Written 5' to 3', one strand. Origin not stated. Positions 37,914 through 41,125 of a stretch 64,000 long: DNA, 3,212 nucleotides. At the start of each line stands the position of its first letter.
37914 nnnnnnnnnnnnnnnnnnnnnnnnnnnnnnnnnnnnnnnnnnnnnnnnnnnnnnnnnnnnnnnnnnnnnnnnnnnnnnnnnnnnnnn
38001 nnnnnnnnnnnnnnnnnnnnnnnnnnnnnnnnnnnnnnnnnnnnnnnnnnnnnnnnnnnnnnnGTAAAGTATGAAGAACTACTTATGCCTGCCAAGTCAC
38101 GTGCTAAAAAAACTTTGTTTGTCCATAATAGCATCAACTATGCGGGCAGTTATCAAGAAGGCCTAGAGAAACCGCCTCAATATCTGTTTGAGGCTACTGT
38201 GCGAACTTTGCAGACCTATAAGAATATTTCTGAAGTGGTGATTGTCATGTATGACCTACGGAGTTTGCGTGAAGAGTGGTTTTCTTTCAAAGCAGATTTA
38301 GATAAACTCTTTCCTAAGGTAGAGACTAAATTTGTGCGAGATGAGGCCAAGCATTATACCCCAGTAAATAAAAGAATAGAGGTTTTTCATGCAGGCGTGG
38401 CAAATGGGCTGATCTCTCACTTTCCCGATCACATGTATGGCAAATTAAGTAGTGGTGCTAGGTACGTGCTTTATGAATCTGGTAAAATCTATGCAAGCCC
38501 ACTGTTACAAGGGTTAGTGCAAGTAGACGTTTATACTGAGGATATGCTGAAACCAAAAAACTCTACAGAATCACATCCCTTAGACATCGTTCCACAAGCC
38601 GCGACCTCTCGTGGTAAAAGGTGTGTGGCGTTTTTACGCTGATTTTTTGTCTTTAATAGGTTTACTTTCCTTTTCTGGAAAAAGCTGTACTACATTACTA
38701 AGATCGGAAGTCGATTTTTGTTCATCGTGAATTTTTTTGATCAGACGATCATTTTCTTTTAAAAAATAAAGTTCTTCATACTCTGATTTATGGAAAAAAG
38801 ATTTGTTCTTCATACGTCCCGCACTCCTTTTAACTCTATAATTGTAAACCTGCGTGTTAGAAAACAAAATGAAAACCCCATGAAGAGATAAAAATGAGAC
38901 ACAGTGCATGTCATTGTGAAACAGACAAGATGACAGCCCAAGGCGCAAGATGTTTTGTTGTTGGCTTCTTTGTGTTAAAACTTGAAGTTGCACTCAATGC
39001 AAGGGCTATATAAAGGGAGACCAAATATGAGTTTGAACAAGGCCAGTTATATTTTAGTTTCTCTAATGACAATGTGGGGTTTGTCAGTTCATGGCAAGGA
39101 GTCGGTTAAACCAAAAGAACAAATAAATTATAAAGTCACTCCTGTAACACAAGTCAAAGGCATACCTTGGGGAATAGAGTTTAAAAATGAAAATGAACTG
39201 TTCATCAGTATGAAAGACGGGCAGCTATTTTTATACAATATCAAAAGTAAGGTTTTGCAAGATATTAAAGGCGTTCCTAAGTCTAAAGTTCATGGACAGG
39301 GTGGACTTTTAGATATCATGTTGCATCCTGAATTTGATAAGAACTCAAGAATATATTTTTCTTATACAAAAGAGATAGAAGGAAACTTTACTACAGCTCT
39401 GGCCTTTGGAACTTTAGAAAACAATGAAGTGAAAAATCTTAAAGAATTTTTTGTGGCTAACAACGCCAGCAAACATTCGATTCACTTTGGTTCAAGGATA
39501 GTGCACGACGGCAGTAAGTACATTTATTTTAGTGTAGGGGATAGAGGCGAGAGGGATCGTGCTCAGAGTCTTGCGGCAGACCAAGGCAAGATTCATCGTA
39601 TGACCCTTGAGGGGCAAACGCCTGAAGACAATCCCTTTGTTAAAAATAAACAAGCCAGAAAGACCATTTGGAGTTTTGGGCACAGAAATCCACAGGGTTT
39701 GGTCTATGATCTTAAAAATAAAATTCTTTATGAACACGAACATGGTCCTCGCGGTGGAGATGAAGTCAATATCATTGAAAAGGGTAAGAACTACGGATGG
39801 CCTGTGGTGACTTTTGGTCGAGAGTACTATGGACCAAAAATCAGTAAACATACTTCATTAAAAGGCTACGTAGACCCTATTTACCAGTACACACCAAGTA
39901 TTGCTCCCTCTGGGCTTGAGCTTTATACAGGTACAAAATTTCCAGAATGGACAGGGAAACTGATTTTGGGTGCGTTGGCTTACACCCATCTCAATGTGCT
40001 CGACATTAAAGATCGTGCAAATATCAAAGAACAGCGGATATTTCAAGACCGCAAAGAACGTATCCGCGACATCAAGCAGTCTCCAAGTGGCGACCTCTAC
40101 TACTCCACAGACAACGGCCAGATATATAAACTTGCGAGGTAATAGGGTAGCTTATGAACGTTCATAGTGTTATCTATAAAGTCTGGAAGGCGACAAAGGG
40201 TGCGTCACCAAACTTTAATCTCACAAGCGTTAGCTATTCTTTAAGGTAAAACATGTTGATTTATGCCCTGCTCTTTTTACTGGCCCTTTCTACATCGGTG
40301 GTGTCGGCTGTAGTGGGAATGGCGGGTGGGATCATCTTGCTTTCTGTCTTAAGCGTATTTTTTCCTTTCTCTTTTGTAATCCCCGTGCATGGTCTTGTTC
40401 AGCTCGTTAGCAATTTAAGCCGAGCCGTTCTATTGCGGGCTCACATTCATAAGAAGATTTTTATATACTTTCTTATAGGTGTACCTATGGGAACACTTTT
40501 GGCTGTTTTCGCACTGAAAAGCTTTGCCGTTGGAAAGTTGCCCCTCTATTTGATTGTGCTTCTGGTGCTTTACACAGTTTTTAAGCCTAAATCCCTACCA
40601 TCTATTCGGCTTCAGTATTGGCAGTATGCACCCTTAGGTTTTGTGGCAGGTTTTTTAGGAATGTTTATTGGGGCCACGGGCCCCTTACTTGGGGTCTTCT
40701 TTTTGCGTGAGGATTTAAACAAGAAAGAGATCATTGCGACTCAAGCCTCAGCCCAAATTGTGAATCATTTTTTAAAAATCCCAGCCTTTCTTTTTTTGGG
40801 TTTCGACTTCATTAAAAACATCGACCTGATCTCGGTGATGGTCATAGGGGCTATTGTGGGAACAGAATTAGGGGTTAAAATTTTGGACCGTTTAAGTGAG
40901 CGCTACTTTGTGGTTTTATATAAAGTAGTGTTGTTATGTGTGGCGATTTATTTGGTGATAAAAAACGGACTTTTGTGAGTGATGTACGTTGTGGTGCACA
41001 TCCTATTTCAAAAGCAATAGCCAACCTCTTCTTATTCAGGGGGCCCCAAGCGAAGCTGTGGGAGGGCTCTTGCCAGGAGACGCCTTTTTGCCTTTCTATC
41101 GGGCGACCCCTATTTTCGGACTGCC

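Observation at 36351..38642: Signal-peptide-bearing fusion of a PolB-type nucleotidyltransferase and a NadD-like adenylyltransferase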

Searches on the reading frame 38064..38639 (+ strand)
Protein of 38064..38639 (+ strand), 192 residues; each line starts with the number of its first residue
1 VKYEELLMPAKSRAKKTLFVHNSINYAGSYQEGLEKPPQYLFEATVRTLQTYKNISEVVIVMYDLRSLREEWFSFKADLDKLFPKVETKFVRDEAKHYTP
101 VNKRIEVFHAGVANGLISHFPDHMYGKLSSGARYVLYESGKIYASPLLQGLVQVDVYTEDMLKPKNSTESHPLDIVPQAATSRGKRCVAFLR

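Call 38: predict_structure(alignment_id=A2)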
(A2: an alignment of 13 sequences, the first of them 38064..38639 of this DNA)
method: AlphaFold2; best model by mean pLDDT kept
length: 192 residues; sequences in the alignment: 13
mean_pLDDT: 83.4   pTM: 0.77
mean pLDDT of the five models: 83.4, 76.3, 74.2, 73.7, 70.4
residues with pLDDT >= 90: 113; 70-90: 39; 50-70: 16; < 50: 24
segments of 3 or more residues with pLDDT < 50: 1-3, 170-186
pLDDT, mean of each block of 10 residues (from residue 1): 49 81 87 89 97 96 85 96 97 86 96 93 91 95 92 95 72 46 49 46
secondary structure, 60 per line:
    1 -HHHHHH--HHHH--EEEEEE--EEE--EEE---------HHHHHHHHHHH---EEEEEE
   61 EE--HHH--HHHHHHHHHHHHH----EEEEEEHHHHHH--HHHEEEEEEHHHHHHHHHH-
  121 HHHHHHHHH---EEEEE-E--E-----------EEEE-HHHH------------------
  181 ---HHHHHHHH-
elements in order: H2-7 H10-13 E16-21 E24-26 E29-31 H41-51 E55-62 H70-82 E87-92 H93-98 E104-109 H110-119 H121-129 E133-137 E154-157 H159-162 H184-191

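Call 42: fold_search(model_id=the predicted structure, library=pdb)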
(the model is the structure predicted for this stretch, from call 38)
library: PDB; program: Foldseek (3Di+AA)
matches with E <= 10: 1346; with E <= 0.001: 1
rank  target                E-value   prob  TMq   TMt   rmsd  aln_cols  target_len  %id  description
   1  5deo_A                6.6e-04  1.00  0.47  0.47   5.1       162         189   10  Mycobacterium abscessus NadD in complex with nicotinic acid adenine dinucleotide (released 2016-08-24)
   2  6vc6_C                1.8e-03  1.00  0.37  0.19   5.7       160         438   14  2.1 Angstrom Resolution Crystal Structure of 6-phospho-alpha-glucosidase from Gut Microorganisms in Complex with NAD a (released 2020-12-23)
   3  6vc6_B                2.3e-03  0.99  0.37  0.19   5.6       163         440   13  2.1 Angstrom Resolution Crystal Structure of 6-phospho-alpha-glucosidase from Gut Microorganisms in Complex with NAD a (released 2020-12-23)
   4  5deo_C                2.8e-03  1.00  0.46  0.48   5.3       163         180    7  Mycobacterium abscessus NadD in complex with nicotinic acid adenine dinucleotide (released 2016-08-24)
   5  6vc6_A                2.8e-03  0.99  0.37  0.19   5.6       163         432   13  2.1 Angstrom Resolution Crystal Structure of 6-phospho-alpha-glucosidase from Gut Microorganisms in Complex with NAD a (released 2020-12-23)
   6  1kaq_E                3.0e-03  0.99  0.41  0.43   5.1       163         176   10  Structure of Bacillus subtilis Nicotinic Acid Mononucleotide Adenylyl Transferase (released 2002-07-12)
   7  5deo_D                5.3e-03  1.00  0.46  0.48   4.7       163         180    7  Mycobacterium abscessus NadD in complex with nicotinic acid adenine dinucleotide (released 2016-08-24)
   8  6vc6_D                5.3e-03  0.99  0.37  0.19   5.6       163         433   13  2.1 Angstrom Resolution Crystal Structure of 6-phospho-alpha-glucosidase from Gut Microorganisms in Complex with NAD a (released 2020-12-23)
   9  5che_A                6.0e-03  0.96  0.37  0.20   7.8       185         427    9  Crystal structure of Arabidopsis glutamyl-tRNA reductase in complex with its regulatory proteins (released 2016-02-03)
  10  3mmx_C                7.8e-03  0.75  0.30  0.31   9.5       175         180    8  Bacillus anthracis NadD (baNadD) in complex with compound 1_02_3 (released 2010-07-28)
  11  5che_B                8.3e-03  0.91  0.34  0.19   7.1       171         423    9  Crystal structure of Arabidopsis glutamyl-tRNA reductase in complex with its regulatory proteins (released 2016-02-03)
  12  3mmx_E                8.3e-03  0.75  0.30  0.31   9.7       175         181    9  Bacillus anthracis NadD (baNadD) in complex with compound 1_02_3 (released 2010-07-28)
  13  3nk7_A                8.8e-03  0.72  0.29  0.22  10.1       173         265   14  Structure of the Nosiheptide-resistance methyltransferase S-adenosyl-L-methionine Complex (released 2010-07-21)
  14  4n7r_A                1.1e-02  0.95  0.37  0.21  13.4       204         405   10  Crystal structure of Arabidopsis glutamyl-tRNA reductase in complex with its binding protein (released 2014-05-14)
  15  3exr_A                1.1e-02  0.57  0.28  0.25  11.1       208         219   10  Crystal structure of KGPDC from Streptococcus mutans (released 2009-08-25)
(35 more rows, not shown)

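Call 47: search_protein_families(library=pfam, alignment_id=A2, max_evalue=1)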
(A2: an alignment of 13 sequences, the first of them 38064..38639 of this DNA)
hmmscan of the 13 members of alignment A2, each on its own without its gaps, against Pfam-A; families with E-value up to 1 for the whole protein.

A. member 1, window:38064-38639:+ (192 aa): 0 families

B. families by the number of members that match (of 13 scanned): 7 families
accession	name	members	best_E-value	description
PF00573.27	Ribosomal_L4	2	0.034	Ribosomal protein L4/L1 family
PF05226.16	CHASE2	1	0.011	CHASE2 domain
PF18618.6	HP0268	1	0.095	HP0268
PF01229.23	Glyco_hydro_39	1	0.096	Glycosyl hydrolases family 39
PF17285.8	PRMT5_TIM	1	0.11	PRMT5 TIM barrel domain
PF22644.2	BsNagA_N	1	0.14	BsNagA composite domain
PF11603.13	Sir1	1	0.18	Sir1, ORC-binding domain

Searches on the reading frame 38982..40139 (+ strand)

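Call 14: search_protein_families(library=pfam, proteins=[window:38982-40139:+], max_evalue=0.01)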
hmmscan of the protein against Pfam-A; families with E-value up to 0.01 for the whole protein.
window:38982-40139:+ (386 aa): 2 families
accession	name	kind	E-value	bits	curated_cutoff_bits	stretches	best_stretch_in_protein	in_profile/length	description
PF07995.17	GSDH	-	3.2e-113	378.8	25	1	61-382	3-331/332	Glucose / Sorbosone dehydrogenase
PF20067.5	SSL_N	-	0.0061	16.8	18.9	0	363-383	25-45/46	Strictosidine synthase-like, N-terminal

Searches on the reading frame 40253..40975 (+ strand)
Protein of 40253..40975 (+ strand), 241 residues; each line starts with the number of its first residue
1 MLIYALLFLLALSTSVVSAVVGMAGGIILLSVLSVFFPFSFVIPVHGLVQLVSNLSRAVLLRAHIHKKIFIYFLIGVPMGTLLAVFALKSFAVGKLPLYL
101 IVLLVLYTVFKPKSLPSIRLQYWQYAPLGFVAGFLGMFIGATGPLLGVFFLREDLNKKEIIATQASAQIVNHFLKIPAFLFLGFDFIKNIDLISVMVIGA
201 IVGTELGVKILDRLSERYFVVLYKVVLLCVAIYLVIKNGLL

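Call 14: search_protein_families(library=pfam, proteins=[window:40253-40975:+], max_evalue=0.01)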
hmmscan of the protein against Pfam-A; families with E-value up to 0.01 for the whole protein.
window:40253-40975:+ (241 aa): 1 family
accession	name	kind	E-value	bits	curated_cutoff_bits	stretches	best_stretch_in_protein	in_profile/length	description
PF01925.25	TauE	-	2.1e-23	83.7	32.6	1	7-234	1-237/237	Sulfite exporter TauE/SafE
